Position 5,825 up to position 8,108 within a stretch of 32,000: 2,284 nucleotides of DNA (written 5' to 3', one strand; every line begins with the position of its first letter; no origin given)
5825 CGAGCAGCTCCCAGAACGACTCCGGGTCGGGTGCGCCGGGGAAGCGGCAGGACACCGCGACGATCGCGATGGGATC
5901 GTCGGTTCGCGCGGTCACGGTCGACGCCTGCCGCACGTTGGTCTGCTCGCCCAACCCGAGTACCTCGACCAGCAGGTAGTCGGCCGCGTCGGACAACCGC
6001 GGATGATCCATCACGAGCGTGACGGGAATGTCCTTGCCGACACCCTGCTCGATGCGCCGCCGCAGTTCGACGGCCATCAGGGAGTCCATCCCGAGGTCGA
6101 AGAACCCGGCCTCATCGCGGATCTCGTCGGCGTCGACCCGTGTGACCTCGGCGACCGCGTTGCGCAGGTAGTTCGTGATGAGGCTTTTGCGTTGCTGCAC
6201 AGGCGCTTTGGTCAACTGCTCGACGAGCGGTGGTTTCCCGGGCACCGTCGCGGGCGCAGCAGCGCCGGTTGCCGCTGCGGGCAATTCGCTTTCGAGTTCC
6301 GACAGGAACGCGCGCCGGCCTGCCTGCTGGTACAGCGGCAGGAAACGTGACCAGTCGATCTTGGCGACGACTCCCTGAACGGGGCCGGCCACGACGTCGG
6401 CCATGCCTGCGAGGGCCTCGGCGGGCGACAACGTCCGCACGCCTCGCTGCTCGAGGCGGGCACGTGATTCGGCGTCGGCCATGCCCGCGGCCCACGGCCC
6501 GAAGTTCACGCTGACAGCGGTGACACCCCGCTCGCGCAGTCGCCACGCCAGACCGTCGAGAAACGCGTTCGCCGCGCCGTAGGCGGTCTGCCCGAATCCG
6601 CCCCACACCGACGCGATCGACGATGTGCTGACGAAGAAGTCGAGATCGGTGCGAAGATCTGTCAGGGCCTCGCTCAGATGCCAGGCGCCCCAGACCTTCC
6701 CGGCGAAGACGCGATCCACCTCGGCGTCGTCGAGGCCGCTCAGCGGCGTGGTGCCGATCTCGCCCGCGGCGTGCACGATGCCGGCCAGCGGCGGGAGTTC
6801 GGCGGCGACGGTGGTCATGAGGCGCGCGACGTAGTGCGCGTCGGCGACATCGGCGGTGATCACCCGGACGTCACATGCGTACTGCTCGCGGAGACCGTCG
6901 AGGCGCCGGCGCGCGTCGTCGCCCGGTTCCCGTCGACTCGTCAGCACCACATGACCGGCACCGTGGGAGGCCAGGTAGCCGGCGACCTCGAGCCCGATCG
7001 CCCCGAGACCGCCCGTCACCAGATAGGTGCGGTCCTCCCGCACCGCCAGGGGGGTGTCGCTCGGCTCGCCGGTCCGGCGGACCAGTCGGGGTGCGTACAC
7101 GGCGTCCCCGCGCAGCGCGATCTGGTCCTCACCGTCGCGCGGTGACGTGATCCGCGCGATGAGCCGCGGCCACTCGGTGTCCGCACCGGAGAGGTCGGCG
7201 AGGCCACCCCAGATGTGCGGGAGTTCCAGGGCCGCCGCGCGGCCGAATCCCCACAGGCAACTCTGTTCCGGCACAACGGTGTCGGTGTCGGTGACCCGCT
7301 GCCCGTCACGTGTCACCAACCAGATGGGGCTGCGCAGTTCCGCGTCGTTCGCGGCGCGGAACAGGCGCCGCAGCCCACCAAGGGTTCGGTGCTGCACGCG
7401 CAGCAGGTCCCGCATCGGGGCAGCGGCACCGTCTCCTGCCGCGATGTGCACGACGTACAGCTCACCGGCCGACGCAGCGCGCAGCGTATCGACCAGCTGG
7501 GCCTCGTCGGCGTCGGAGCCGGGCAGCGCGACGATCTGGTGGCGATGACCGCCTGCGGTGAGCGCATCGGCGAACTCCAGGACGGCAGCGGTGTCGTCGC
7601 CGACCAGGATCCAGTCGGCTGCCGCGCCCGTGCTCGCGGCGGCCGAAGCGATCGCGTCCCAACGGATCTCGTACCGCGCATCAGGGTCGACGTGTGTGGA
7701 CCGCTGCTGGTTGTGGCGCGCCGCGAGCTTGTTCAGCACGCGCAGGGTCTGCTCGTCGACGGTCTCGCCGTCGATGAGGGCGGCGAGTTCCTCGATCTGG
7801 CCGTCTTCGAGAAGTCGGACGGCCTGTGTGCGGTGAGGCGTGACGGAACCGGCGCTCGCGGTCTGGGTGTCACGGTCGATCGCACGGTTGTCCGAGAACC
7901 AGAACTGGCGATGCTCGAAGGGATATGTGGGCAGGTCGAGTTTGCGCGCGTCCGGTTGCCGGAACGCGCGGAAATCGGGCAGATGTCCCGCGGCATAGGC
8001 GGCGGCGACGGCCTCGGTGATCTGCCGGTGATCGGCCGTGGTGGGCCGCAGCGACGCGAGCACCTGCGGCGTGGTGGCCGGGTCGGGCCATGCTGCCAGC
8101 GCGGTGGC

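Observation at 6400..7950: Module 1 has an A-type KR and no DH of its own, so the double bond needs a borrowed dehydratase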

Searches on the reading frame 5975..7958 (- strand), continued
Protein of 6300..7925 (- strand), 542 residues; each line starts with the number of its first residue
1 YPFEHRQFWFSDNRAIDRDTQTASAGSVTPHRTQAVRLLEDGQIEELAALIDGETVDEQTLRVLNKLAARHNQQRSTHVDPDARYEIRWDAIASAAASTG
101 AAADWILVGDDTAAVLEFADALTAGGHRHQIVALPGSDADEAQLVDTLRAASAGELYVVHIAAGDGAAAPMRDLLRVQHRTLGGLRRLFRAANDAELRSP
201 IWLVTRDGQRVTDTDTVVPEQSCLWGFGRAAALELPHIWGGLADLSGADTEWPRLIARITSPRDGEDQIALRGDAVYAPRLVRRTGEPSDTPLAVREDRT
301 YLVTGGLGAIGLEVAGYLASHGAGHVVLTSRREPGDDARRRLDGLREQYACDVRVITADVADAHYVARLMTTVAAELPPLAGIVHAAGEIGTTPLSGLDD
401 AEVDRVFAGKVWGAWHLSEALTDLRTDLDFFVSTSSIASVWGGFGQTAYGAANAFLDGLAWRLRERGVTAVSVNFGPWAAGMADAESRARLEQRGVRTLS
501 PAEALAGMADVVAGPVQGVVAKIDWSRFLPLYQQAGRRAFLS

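Call 24: find_homologous_proteins(query=window:5975-7958:-, max_evalue=1e-20)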
Query window:5975-7958:- (661 aa): 305 proteins with E <= 1e-20 among 8000 candidates; the best 120 are listed.
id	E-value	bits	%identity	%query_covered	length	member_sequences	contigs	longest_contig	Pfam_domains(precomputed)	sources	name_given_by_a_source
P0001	1.3e-287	974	70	100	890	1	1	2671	PF08659.17,PF00109.33,PF00550.32,PF13561.13,PF00106.32,PF01370.28,PF22953.4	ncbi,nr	ncbi:MAG: hypothetical protein QOE94_328, partial [Mycobacterium sp.]|nr:hypothetical protein [Mycob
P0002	2.7e-277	940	70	94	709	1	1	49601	PF08659.17,PF00550.32,PF13561.13,PF00106.32,PF01370.28,PF22953.4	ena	-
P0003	1.2e-276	938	67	100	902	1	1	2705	PF08659.17,PF00109.33,PF00550.32,PF13561.13,PF00106.32,PF01370.28,PF22953.4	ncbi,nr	ncbi:MAG: hypothetical protein QOF15_1706, partial [Mycobacterium sp.]|nr:hypothetical protein [Myco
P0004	4.3e-276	936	70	94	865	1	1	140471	PF08659.17,PF00109.33,PF00550.32,PF13561.13,PF00106.32,PF01370.28,PF22953.4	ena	-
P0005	8.1e-270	915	70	95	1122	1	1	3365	PF08659.17,PF22336.3,PF22621.3,PF00550.32,PF13561.13,PF00106.32,PF16197.12,PF01370.28,PF22953.4,PF00698.27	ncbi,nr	ncbi:MAG: SDR family NAD(P)-dependent oxidoreductase, partial [Mycobacterium sp.]|nr:SDR family NAD(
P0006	3.3e-267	906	65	100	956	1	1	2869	PF08659.17,PF00109.33,PF02719.22,PF00550.32,PF13561.13,PF00108.30,PF00106.32,PF23297.2,PF01370.28,PF22953.4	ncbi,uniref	ncbi:type I polyketide synthase, partial [Mycolicibacterium fortuitum]|uniref:type I polyketide synt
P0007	5.7e-267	906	65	100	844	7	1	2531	PF08659.17,PF00109.33,PF00550.32,PF13561.13,PF00106.32,PF01370.28,PF22953.4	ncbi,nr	ncbi:MAG: hypothetical protein QOG95_5734, partial [Mycobacterium sp.]|nr:hypothetical protein [Myco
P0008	2.5e-265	900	68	94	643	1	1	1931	PF08659.17,PF00550.32,PF13561.13,PF00106.32,PF01370.28,PF22953.4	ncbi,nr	ncbi:MAG: SDR family NAD(P)-dependent oxidoreductase, partial [Mycobacterium sp.]|nr:SDR family NAD(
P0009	7.9e-255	866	63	100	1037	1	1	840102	PF08659.17,PF00109.33,PF00550.32,PF13561.13,PF00106.32,PF01370.28,PF22953.4,PF00698.27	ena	-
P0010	2.9e-251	854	64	100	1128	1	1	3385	PF08659.17,PF22336.3,PF22621.3,PF00550.32,PF13561.13,PF00106.32,PF16197.12,PF01370.28,PF00698.27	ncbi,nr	ncbi:MAG TPA: SDR family NAD(P)-dependent oxidoreductase, partial [Mycobacterium sp.]|nr:SDR family 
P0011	4.9e-251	853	62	100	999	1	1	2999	PF08659.17,PF00109.33,PF00550.32,PF13561.13,PF00108.30,PF00106.32,PF23297.2,PF22953.4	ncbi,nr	ncbi:MAG TPA: SDR family NAD(P)-dependent oxidoreductase, partial [Mycobacterium sp.]|nr:SDR family 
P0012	1.2e-245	835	61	100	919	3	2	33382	PF08659.17,PF00109.33,PF00550.32,PF13561.13,PF00106.32,PF01370.28,PF22953.4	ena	-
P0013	9.6e-243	826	67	89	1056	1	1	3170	PF08659.17,PF22336.3,PF22621.3,PF13561.13,PF00106.32,PF01370.28,PF22953.4,PF00698.27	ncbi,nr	ncbi:MAG: hypothetical protein QOF25_1595, partial [Mycobacterium sp.]|nr:hypothetical protein [Myco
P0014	7.8e-235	799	69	84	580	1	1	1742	PF08659.17,PF00550.32,PF13561.13,PF00106.32,PF01370.28,PF22953.4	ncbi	ncbi:MAG: beta-ketoacyl reductase, partial [Mycobacterium sp.]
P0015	8.6e-233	793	61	100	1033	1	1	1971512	PF08659.17,PF00109.33,PF00550.32,PF13561.13,PF00106.32,PF01370.28,PF00698.27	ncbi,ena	-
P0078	3.9e-146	506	69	54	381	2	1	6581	PF08659.17,PF13561.13,PF00106.32,PF01370.28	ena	-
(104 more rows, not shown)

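Call 26: find_related_loci(query=A1, collection=genome_contigs, flank=10000)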
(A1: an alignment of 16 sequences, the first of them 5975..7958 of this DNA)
Query A1 (661 aa) in genome_contigs; peptide patterns used: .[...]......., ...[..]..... (x = any residue, [..] = any of these).
600 stretches matched a pattern (row limit reached: there are more); 588 encode a relative of the query (tblastn E <= 1e-3); the best 80 are kept; 80 distinct loci.
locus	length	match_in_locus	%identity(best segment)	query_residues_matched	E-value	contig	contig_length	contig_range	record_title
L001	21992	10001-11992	67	1-661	0e+0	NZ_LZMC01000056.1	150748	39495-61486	Mycobacterium sp. 1274761.0 strain 1274761 contig_47, whole genome shotgun sequence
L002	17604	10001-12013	69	1-661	0e+0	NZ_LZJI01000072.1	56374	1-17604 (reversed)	Mycobacterium sp. E1747 contig_163, whole genome shotgun sequence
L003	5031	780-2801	66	4-661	0e+0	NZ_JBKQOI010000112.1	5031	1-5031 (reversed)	MAG: Mycobacterium sp. isolate LASYr2D2E2F__bin_6 LASYr2D2E2F_000000068339, whole genome shotgun sequence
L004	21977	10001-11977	64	1-661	0e+0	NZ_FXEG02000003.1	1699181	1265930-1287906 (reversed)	Mycobacterium ahvazicum strain AFP003, whole genome shotgun sequence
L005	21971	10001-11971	63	2-661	0e+0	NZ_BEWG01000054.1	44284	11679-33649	Mycobacterium sp. shizuoka-1 scaffold_sequence054, whole genome shotgun sequence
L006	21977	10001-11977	63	1-661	0e+0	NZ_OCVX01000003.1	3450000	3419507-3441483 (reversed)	Mycobacterium simulans strain FI-09026, whole genome shotgun sequence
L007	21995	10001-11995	62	1-661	0e+0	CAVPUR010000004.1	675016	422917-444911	MAG: uncultured Actinomycetota bacterium isolate MFD00008.bin.1.45 genome assembly, contig: contig_20538, whole genome s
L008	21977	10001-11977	62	1-661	0e+0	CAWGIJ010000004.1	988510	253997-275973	MAG: uncultured Actinomycetota bacterium isolate MFD09671.bin.1.159 genome assembly, contig: contig_15549, whole genome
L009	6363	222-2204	63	6-661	0e+0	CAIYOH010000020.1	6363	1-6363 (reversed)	MAG: uncultured Mycobacteriaceae bacterium isolate Kiruna_bin-09522 genome assembly, contig: bin-09522:020/357, whole ge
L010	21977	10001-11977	63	1-661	0e+0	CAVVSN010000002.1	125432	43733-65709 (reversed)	MAG: uncultured Actinomycetota bacterium isolate MFD01213.bin.2.162 genome assembly, contig: contig_14873, whole genome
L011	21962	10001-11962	62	4-661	0e+0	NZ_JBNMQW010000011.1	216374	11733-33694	Mycolicibacterium vaccae strain TCC_028 contig00011, whole genome shotgun sequence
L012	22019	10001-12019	60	4-661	0e+0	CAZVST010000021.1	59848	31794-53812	MAG TPA_asm: uncultured Mycobacterium sp. isolate SRP242652_co2_113 genome assembly, contig: NODE_649_length_59848_cov_2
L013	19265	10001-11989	58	1-661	0e+0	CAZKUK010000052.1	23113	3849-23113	MAG TPA_asm: uncultured Mycobacterium sp. isolate binchicken_co334_239 genome assembly, contig: NODE_3679_length_23113_c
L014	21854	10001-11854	61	1-661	0e+0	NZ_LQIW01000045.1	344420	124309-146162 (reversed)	Mycobacterium sp. IS-1590 GCID_NTM_00016_NODE_5.ctg_1, whole genome shotgun sequence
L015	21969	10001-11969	68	5-661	0e+0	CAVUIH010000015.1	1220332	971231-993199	MAG: uncultured Actinomycetota bacterium isolate MFD01872.bin.2.148 genome assembly, contig: contig_75456, whole genome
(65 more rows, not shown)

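Call 48: predict_structure(alignment_id=A2)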
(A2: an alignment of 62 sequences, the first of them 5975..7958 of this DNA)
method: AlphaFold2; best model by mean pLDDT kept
length: 661 residues; sequences in the alignment: 62
mean_pLDDT: 82.3   pTM: 0.71
mean pLDDT of the five models: 82.3, 78.8, 78.3, 77.2, 76.9
residues with pLDDT >= 90: 310; 70-90: 239; 50-70: 50; < 50: 62
segments of 3 or more residues with pLDDT < 50: 4-6, 10-15, 22-42, 550-573
pLDDT, mean of each block of 10 residues (from residue 1): 47 45 43 35 68 84 76 78 58 78 79 91 89 95 96 97 92 80 92 94 94 94 90 91 88 92 93 82 92 79 85 89 93 96 93 96 96 96 96 93 88 94 96 83 83 75 93 91 86 74 82 85 78 78 55 37 41 71 93 94 94 87 81 88 78 79 82
secondary structure, 60 per line:
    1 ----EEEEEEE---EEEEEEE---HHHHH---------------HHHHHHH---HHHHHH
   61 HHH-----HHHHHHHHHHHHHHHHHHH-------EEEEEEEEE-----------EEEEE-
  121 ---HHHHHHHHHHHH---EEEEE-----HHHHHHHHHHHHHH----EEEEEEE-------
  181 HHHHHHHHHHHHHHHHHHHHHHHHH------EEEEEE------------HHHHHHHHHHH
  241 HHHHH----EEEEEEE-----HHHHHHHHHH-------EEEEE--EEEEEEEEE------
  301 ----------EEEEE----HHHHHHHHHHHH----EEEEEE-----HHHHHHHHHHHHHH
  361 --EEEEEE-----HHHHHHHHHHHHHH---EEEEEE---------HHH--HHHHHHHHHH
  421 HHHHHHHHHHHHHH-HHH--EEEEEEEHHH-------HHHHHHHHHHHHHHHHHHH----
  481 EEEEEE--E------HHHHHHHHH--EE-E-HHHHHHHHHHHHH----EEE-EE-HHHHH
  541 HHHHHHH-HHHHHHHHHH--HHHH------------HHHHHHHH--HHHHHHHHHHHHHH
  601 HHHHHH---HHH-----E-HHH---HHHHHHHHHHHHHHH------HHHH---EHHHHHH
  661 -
elements in order: E5-11 E15-21 H25-29 H45-51 H55-63 H69-87 E95-103 E115-119 H124-135 E139-143 H149-162 E167-173 H181-205 E212-217 H230-245 E250-256 H262-271 E279-283 E286-294 E311-315 H320-331 E336-341 H347-360 E363-368 H374-387 E391-396 H411-434 E441-447 H458-476 E481-486 H496-504 H512-524 E529-531 H536-547 H549-558 H561-564 H577-584 H587-606 H626-640 H647-650 H655-660

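Call 51: fold_search(model_id=the predicted structure, library=pdb)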
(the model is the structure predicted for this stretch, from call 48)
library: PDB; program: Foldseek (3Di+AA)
matches with E <= 10: 1987; with E <= 0.001: 1795
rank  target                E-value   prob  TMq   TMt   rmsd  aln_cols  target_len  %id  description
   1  3mjv_B                3.4e-35  1.00  0.61  0.83   3.2       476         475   33  Structure of A-type Ketoreductases from Modular Polyketide Synthase (released 2010-08-18)
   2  5xwv_A                2.0e-34  1.00  0.61  0.84   3.2       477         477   33  Substrate-bound Structure of a Ketoreductase from the Second Module of the amphotericin Polyketide Synthases (released 2018-06-06)
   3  4dif_A                2.3e-34  1.00  0.60  0.83   3.1       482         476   34  Structure of A1-type ketoreductase (released 2013-02-13)
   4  3mjs_B                2.7e-34  1.00  0.61  0.83   3.1       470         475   34  Structure of A-type Ketoreductases from Modular Polyketide Synthase (released 2010-08-18)
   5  3mjs_A                3.2e-34  1.00  0.60  0.82   3.1       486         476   34  Structure of A-type Ketoreductases from Modular Polyketide Synthase (released 2010-08-18)
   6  5xww_A                4.9e-34  1.00  0.62  0.84   3.1       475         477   34  Substrate-bound Structure of G355T/Q364H mutant of a Ketoreductase from amphotericin Polyketide Synthases (released 2018-06-06)
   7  4imp_A                7.2e-34  1.00  0.61  0.77   8.3       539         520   31  The missing linker: a dimerization motif located within polyketide synthase modules (released 2013-03-27)
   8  7s6b_D                1.0e-33  1.00  0.60  0.76   6.6       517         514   31  Crystal structure of modular polyketide synthase apo-Lsd14 from the Lasalocid biosynthesis pathway, trapped in the tra (released 2021-11-03)
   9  3mje_A                1.4e-33  1.00  0.60  0.83   2.9       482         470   33  Structure of A-type Ketoreductases from Modular Polyketide Synthase (released 2010-08-18)
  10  3mje_B                3.7e-33  1.00  0.60  0.83   3.1       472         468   34  Structure of A-type Ketoreductases from Modular Polyketide Synthase (released 2010-08-18)
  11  2z5l                  4.4e-33  1.00  0.58  0.83   3.1       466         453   32  The first ketoreductase of the tylosin PKS (released 2007-08-28)
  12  4imp_D                5.2e-33  1.00  0.60  0.76   6.0       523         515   31  The missing linker: a dimerization motif located within polyketide synthase modules (released 2013-03-27)
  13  3mjt_B                6.8e-33  1.00  0.61  0.83   3.2       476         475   33  Structure of A-type Ketoreductases from Modular Polyketide Synthase (released 2010-08-18)
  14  3mjt_A                1.0e-32  1.00  0.61  0.83   3.1       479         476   33  Structure of A-type Ketoreductases from Modular Polyketide Synthase (released 2010-08-18)
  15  4imp_B                1.0e-32  1.00  0.60  0.76   5.7       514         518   32  The missing linker: a dimerization motif located within polyketide synthase modules (released 2013-03-27)
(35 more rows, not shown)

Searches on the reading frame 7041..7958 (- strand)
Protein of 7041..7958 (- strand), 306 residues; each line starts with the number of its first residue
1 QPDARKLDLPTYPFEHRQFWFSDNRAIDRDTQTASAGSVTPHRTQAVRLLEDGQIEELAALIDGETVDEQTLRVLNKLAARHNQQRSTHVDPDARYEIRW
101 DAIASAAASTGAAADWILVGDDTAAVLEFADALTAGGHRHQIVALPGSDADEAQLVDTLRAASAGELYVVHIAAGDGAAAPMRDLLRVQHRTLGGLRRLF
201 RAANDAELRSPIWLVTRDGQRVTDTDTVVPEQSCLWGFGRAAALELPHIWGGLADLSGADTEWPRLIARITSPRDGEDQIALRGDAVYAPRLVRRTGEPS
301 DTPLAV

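Call 32: search_protein_families(library=pfam, proteins=[window:7041-7958:-], max_evalue=10)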
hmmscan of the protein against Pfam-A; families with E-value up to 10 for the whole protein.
window:7041-7958:- (306 aa): 2 families
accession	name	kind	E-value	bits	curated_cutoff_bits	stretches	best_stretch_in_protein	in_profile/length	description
PF03872.18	RseA_N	-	0.029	15.4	24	1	55-84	3-29/87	Anti sigma-E protein RseA, N-terminal domain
PF01882.25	DUF58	-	0.043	13.4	23.4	1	67-171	97-196/216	Protein of unknown function DUF58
